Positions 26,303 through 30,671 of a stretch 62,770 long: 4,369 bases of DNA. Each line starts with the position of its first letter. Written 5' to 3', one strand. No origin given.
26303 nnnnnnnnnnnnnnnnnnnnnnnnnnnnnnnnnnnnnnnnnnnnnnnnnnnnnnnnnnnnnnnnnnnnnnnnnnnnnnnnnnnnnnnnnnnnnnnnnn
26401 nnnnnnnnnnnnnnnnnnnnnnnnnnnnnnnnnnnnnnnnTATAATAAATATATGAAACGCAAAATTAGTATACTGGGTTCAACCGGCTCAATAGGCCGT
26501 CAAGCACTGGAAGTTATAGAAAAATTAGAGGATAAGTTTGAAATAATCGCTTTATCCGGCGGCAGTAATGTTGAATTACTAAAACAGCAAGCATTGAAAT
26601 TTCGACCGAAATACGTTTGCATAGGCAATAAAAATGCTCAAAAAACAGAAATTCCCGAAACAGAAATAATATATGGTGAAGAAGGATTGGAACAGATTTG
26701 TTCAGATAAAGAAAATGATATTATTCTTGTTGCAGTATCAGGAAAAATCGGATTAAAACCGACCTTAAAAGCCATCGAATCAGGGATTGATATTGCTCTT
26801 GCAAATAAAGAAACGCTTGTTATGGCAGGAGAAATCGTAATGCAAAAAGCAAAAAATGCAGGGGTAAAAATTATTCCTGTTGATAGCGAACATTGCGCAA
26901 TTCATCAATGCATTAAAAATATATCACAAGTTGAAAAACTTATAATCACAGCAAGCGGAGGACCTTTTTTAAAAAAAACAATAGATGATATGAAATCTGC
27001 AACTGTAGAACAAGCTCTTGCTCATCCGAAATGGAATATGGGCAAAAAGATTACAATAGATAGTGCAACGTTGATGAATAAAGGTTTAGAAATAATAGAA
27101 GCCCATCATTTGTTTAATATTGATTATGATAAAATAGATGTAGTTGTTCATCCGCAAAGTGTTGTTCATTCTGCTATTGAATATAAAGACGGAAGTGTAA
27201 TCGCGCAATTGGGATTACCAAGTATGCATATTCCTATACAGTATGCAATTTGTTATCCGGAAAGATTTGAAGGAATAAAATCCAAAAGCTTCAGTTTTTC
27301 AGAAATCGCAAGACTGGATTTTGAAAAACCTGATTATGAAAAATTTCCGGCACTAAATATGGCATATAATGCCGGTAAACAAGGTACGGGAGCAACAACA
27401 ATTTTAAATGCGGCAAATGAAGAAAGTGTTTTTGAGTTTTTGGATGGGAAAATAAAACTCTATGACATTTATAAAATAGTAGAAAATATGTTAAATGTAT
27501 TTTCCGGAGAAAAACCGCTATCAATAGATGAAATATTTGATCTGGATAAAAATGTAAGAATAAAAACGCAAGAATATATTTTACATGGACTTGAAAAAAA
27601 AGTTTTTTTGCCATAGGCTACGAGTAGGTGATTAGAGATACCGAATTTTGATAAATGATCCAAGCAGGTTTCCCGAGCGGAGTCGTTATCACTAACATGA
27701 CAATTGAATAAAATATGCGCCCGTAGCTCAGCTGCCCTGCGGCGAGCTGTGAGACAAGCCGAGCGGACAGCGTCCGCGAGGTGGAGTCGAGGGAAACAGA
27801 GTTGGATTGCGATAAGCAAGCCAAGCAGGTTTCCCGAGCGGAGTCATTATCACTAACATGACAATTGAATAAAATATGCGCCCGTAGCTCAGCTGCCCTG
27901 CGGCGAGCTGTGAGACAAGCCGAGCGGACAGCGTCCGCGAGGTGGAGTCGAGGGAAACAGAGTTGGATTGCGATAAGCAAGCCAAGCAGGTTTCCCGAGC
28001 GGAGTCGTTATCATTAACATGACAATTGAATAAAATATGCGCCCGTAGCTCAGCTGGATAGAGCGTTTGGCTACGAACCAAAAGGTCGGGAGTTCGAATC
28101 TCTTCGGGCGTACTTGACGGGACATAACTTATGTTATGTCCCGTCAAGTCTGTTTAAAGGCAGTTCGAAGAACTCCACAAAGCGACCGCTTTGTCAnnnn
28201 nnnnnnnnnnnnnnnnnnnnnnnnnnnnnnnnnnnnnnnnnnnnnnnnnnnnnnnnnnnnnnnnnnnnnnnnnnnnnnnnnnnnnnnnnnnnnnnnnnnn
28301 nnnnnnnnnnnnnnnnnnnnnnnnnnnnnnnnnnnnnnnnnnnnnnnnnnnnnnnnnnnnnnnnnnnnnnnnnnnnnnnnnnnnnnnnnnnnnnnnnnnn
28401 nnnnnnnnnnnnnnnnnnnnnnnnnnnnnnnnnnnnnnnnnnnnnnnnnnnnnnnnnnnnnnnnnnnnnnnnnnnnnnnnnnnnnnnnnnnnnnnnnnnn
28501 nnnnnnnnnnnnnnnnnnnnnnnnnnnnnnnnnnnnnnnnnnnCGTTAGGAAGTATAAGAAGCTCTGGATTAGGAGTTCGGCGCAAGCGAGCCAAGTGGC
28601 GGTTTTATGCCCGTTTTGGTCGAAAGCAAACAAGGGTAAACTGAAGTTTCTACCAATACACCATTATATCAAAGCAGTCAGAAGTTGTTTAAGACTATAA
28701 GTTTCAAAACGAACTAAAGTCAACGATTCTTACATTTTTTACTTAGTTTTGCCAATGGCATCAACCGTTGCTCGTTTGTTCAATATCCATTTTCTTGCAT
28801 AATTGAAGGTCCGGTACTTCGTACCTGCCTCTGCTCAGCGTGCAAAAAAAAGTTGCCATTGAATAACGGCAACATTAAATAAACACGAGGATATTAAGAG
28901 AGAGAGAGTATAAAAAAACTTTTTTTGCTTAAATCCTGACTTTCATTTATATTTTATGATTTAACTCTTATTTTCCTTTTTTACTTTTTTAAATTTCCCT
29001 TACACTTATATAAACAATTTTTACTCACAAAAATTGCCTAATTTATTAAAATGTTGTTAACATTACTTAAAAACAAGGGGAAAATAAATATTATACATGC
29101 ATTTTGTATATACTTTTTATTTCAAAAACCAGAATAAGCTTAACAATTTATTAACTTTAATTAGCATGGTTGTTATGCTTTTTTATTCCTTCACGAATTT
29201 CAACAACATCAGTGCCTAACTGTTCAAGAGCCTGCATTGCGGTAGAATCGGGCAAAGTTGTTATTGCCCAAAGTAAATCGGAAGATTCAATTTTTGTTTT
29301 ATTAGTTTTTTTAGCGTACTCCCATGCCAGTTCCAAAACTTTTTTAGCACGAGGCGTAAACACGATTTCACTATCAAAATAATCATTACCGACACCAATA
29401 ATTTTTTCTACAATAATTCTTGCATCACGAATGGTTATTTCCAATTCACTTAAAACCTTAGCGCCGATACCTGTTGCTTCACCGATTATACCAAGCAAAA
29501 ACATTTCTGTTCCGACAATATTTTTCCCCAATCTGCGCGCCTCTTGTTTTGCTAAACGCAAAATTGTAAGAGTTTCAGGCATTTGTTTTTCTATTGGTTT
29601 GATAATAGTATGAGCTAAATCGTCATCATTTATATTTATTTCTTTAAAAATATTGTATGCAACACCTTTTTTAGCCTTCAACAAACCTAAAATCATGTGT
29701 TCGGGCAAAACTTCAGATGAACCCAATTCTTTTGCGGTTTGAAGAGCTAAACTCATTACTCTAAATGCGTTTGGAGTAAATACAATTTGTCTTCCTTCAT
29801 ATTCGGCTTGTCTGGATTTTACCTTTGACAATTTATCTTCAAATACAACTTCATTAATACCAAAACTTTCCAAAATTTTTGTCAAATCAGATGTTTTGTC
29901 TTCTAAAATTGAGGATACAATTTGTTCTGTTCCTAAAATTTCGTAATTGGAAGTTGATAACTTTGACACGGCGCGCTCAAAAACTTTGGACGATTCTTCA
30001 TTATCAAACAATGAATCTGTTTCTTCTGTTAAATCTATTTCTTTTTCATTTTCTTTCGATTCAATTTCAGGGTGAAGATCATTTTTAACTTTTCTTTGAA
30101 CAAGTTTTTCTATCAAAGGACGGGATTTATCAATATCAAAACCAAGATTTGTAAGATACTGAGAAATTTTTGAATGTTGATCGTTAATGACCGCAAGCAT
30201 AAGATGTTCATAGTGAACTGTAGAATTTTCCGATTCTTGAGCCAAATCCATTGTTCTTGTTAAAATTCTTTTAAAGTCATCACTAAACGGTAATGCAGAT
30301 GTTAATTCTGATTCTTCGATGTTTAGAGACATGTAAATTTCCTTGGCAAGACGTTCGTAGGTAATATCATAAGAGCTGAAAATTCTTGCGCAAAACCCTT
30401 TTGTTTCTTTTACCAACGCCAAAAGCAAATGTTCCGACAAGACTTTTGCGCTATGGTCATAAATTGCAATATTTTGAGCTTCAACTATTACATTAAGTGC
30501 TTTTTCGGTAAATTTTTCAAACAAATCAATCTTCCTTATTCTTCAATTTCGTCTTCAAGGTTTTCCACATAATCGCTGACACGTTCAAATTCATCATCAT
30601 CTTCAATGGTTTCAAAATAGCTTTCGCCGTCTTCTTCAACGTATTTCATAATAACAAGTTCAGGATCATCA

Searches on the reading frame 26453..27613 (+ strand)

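Call 56: search_protein_families(library=pfam, proteins=[window:26453-27613:+], max_evalue=0.00001)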
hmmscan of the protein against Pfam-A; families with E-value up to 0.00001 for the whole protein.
window:26453-27613:+ (387 aa): 3 families
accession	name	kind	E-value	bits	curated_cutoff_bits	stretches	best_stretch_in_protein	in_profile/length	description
PF02670.22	DXP_reductoisom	-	5.6e-41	140.7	21.7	1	5-126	1-129/129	1-deoxy-D-xylulose 5-phosphate reductoisomerase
PF08436.17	DXP_redisom_C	-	5.6e-39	132.6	26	1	140-221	1-84/84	1-deoxy-D-xylulose 5-phosphate reductoisomerase C-terminal domain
PF13288.12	DXPR_C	-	4.1e-35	121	27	1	253-369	1-113/115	DXP reductoisomerase C-terminal domain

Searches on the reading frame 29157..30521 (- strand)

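Call 56: search_protein_families(library=pfam, proteins=[window:29157-30521:-], max_evalue=0.00001)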
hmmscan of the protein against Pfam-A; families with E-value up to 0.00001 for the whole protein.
window:29157-30521:- (454 aa): 1 family
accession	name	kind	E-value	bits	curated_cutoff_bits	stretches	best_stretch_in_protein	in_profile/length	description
PF02861.25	Clp_N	-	1e-46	157.3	20.7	4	324-376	1-53/53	Clp amino terminal domain, pathogenicity island component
